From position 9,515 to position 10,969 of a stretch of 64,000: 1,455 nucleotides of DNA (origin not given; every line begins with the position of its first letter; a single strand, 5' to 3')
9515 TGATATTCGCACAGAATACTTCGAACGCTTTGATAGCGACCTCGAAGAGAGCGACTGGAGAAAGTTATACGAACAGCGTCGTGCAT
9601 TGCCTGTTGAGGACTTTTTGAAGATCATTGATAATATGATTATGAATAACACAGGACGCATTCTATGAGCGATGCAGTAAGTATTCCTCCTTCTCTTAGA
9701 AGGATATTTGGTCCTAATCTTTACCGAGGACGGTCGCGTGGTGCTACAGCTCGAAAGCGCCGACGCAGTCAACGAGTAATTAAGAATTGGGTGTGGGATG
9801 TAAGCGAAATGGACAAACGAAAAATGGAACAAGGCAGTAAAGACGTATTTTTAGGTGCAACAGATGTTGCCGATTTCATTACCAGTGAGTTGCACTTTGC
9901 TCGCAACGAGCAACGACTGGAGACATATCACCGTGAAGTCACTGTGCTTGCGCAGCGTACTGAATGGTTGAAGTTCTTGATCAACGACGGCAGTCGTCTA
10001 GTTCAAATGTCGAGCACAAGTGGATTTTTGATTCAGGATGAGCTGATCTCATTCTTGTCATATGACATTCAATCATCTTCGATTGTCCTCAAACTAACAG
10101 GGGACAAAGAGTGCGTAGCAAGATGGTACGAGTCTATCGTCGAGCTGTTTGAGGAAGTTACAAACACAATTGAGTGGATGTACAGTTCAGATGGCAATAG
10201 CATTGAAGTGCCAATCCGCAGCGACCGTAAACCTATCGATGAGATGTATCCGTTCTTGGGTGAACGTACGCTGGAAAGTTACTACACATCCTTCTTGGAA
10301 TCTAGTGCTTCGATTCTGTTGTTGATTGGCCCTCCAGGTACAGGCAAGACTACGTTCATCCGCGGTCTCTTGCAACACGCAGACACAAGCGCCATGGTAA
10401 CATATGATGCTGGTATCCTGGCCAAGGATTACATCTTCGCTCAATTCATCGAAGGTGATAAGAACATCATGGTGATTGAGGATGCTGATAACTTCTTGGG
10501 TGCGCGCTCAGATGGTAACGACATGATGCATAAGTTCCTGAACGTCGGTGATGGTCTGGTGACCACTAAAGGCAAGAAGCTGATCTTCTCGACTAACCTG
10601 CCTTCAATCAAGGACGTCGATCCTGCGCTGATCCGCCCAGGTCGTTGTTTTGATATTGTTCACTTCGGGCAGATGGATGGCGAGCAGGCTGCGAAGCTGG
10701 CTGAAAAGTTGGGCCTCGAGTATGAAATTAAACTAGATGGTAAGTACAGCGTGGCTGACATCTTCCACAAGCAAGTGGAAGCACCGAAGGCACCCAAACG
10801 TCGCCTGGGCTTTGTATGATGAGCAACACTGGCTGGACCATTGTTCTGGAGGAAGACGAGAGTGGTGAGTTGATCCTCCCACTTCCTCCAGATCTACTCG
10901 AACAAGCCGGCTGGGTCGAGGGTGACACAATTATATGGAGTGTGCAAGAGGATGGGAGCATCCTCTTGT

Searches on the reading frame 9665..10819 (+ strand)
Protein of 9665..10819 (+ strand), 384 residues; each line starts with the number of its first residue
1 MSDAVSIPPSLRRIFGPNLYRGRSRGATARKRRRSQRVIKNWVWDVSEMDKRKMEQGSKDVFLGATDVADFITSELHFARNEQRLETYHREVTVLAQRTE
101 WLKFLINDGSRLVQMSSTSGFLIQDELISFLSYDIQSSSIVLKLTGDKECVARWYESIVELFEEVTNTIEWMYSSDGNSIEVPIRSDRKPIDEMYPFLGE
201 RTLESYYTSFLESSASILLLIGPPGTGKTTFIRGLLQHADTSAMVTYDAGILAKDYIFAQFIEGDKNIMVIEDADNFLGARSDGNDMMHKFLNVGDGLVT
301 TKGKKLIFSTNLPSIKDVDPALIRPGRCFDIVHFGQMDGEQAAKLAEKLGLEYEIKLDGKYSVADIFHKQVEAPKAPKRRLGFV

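Call 10: search_protein_families(library=phrogs, proteins=[window:9665-10819:+], max_evalue=0.00001)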
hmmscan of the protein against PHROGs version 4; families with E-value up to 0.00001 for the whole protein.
window:9665-10819:+ (384 aa): 7 families
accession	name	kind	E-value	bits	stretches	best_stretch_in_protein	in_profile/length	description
phrog_14322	-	unknown function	2.8e-62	212.2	1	112-383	115-397/398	-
phrog_35110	-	unknown function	2.5e-24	86.9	1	267-339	334-406/455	-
phrog_37885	-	unknown function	1.1e-13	52.3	1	191-321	41-172/176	-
phrog_7485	-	unknown function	4.8e-13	49.8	1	218-348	230-373/430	-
phrog_11907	-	other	7.6e-12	46.1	1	249-352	232-343/400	ATPase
phrog_33861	-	unknown function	1.3e-11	44.9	1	267-351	284-370/407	-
phrog_10440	-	unknown function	7e-08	32.4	1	218-347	235-364/483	-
